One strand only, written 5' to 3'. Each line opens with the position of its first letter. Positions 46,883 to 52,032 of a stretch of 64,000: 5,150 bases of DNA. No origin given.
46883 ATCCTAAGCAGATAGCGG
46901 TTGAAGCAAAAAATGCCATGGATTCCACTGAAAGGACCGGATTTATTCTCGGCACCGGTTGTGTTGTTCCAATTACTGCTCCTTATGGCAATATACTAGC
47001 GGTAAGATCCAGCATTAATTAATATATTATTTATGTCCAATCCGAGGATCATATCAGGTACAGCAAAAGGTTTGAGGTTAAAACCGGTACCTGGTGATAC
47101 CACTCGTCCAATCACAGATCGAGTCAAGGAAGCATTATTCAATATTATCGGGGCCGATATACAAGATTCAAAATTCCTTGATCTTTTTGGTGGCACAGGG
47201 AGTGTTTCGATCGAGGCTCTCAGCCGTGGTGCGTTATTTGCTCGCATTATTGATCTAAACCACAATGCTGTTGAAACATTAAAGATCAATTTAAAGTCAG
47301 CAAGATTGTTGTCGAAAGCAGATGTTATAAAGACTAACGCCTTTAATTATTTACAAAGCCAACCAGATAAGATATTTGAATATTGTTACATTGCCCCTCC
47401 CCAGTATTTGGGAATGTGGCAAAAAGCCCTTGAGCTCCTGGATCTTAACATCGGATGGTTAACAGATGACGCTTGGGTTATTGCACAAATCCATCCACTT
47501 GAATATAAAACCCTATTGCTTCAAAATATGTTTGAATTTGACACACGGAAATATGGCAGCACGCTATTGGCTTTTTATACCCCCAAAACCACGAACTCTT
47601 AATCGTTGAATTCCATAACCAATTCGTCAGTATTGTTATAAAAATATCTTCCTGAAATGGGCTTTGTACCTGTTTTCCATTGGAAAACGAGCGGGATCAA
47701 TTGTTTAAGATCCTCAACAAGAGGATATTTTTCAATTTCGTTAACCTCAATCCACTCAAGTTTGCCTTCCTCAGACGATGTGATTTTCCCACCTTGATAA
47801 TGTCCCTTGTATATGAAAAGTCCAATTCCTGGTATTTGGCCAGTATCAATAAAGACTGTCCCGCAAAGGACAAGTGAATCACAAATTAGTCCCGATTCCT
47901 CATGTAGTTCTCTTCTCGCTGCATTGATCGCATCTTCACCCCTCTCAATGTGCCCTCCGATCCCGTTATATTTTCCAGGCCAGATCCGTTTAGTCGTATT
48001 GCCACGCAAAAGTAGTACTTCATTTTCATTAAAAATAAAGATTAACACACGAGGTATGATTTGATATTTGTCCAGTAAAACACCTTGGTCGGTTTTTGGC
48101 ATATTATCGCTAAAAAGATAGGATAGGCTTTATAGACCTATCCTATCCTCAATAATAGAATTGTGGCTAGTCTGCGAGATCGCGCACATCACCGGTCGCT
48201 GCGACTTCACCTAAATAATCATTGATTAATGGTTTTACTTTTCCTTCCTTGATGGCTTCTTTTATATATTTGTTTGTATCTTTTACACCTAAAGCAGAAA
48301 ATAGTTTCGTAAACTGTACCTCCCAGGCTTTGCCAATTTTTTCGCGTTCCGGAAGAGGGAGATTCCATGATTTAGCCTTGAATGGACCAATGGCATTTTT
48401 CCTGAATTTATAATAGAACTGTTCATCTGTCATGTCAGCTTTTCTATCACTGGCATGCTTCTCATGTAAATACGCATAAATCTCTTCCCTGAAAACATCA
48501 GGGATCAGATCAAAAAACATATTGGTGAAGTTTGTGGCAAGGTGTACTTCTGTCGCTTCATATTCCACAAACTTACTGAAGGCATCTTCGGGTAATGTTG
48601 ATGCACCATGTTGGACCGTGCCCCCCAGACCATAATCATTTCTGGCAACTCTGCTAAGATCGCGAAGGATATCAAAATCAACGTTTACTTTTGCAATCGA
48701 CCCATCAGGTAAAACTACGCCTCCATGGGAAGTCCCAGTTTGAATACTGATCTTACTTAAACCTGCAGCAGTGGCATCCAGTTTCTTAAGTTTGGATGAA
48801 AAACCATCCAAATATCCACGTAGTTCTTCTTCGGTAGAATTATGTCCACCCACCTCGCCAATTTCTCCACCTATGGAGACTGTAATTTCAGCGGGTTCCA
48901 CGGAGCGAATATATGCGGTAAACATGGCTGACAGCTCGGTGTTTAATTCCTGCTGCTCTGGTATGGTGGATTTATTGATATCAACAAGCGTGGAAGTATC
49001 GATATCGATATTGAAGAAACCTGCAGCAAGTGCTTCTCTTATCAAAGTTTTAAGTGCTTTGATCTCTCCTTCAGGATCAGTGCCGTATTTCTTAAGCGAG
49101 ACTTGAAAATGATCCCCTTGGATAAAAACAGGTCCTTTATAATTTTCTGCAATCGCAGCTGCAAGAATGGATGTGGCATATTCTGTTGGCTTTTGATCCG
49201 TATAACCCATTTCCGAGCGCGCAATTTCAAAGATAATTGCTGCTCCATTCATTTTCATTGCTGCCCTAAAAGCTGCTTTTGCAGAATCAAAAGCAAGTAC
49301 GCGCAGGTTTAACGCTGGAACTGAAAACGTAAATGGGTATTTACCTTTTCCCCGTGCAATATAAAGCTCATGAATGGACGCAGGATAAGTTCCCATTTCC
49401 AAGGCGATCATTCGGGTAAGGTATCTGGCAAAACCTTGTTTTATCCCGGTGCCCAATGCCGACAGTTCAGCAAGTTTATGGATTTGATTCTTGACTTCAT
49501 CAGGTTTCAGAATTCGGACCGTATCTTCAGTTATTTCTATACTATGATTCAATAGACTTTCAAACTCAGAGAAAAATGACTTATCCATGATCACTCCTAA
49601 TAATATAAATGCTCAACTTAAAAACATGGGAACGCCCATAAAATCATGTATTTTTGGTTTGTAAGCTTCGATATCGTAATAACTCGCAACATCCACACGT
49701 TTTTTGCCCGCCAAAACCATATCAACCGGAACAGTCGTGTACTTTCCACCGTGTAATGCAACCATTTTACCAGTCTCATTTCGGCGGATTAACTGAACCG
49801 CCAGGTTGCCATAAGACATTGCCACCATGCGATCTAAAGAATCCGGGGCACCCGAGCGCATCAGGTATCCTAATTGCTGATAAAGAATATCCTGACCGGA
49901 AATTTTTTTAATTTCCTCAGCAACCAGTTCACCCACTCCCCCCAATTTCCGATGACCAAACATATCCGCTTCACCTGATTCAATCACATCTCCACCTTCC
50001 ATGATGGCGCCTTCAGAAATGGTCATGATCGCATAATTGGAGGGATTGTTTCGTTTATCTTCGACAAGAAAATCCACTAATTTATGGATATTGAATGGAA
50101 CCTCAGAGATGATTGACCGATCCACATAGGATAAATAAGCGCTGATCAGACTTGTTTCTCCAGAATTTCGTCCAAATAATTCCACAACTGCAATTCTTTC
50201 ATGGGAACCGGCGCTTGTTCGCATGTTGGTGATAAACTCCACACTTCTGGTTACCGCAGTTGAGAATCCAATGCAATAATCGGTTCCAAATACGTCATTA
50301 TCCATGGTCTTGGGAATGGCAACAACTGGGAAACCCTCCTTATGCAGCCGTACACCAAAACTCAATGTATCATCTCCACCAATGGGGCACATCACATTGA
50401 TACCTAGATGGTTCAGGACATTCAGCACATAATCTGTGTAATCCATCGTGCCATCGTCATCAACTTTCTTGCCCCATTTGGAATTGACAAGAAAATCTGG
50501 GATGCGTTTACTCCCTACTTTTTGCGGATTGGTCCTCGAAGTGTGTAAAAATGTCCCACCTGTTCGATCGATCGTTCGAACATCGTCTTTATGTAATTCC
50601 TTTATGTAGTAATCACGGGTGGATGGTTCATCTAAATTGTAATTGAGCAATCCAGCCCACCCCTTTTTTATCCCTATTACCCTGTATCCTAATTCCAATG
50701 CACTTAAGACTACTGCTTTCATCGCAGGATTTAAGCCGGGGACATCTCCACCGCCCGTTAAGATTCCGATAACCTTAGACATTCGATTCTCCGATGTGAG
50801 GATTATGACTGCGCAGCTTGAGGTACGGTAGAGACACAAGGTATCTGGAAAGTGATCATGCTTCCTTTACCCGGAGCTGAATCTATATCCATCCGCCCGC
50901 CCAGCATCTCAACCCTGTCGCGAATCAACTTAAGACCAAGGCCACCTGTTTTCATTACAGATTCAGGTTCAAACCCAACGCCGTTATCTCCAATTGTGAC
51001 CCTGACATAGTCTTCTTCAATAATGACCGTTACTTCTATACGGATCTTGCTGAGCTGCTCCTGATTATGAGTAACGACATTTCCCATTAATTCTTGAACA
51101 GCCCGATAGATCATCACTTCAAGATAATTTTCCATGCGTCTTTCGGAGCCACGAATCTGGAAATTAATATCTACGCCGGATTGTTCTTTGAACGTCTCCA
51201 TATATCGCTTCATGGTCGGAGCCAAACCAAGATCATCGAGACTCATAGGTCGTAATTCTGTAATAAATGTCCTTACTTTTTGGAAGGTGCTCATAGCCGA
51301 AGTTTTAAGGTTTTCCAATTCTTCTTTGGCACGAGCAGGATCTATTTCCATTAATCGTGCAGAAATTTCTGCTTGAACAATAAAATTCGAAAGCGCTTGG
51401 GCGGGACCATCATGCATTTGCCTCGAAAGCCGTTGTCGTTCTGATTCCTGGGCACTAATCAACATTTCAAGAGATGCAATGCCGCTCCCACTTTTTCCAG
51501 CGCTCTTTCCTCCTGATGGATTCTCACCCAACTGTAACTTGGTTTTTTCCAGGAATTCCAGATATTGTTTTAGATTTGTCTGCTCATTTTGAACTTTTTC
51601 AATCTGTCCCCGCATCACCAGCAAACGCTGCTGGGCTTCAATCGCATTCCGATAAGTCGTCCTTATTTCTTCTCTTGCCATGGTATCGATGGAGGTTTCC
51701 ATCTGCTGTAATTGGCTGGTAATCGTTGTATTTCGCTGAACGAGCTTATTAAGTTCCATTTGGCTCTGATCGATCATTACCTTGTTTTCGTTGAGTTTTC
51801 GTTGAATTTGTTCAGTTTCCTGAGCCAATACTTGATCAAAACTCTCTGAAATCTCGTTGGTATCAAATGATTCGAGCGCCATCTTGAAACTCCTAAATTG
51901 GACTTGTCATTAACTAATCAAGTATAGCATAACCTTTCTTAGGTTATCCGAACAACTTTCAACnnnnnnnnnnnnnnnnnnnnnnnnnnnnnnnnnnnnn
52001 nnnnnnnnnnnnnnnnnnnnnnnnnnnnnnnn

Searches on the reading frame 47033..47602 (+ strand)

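Call 49: search_protein_families(library=pfam, proteins=[window:47033-47602:+], max_evalue=0.00001)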
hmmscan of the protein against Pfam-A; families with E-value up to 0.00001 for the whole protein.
window:47033-47602:+ (189 aa): 1 family
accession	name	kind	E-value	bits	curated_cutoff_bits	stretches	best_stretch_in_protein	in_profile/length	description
PF03602.21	Cons_hypoth95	-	5.4e-42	144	24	1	5-182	2-181/182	Conserved hypothetical protein 95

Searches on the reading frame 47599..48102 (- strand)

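Call 49: search_protein_families(library=pfam, proteins=[window:47599-48102:-], max_evalue=0.00001)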
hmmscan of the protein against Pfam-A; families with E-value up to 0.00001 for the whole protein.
window:47599-48102:- (167 aa): 1 family
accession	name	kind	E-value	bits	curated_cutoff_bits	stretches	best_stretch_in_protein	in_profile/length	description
PF00293.34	NUDIX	-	1.3e-16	61.2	21.1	1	17-138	4-133/134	NUDIX domain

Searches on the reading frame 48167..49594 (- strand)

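Call 48: search_protein_families(library=pfam, proteins=[window:48167-49594:-], max_evalue=0.00001)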
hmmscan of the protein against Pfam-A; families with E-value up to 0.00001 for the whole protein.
window:48167-49594:- (475 aa): 1 family
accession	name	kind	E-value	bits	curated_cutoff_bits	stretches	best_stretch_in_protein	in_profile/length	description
PF01116.26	F_bP_aldolase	-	2.1e-14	54.1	25.5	1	90-369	15-242/277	Fructose-bisphosphate aldolase class-II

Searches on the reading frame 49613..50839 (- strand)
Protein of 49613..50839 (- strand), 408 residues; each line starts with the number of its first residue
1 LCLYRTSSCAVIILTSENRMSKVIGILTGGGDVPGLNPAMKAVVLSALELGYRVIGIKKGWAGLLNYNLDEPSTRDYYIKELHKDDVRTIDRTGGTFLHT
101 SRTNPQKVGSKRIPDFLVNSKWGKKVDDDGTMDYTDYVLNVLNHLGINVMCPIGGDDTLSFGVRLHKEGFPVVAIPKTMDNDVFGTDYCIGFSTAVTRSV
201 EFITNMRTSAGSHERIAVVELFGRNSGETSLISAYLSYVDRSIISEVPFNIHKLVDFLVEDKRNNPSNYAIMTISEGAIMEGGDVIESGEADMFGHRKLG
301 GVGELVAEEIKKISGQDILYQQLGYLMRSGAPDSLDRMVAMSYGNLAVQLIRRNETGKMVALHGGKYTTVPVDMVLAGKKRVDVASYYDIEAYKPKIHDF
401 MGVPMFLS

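Call 48: search_protein_families(library=pfam, proteins=[window:49613-50839:-], max_evalue=0.00001)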
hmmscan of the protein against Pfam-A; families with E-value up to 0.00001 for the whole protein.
window:49613-50839:- (408 aa): 1 family
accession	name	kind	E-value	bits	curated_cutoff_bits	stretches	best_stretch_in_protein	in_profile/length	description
PF00365.25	PFK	-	1.8e-67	228.1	30.9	1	24-351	2-277/277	Phosphofructokinase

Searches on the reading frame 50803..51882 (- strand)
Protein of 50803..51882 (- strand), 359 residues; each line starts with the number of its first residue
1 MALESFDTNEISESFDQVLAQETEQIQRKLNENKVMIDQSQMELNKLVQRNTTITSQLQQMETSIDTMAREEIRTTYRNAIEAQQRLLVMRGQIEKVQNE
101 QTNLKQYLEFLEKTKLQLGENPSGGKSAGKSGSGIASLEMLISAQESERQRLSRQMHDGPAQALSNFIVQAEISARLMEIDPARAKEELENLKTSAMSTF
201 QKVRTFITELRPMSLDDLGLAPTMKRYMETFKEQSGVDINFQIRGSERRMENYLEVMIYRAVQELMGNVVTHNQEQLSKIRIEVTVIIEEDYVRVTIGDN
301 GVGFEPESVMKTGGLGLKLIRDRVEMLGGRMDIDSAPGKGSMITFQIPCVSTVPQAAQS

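Call 48: search_protein_families(library=pfam, proteins=[window:50803-51882:-], max_evalue=0.00001)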
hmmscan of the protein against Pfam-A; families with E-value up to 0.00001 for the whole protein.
window:50803-51882:- (359 aa): 3 families
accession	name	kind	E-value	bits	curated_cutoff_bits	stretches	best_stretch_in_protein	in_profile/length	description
PF02518.31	HATPase_c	-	2.8e-15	57.2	26.4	1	256-348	4-108/111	Histidine kinase-, DNA gyrase B-, and HSP90-like ATPase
PF07730.19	HisKA_3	-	3.7e-14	53.5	24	1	148-214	1-67/68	Histidine kinase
PF13581.12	HATPase_c_2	-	2.6e-07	31.1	27.4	1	261-324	35-109/127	Histidine kinase-like ATPase domain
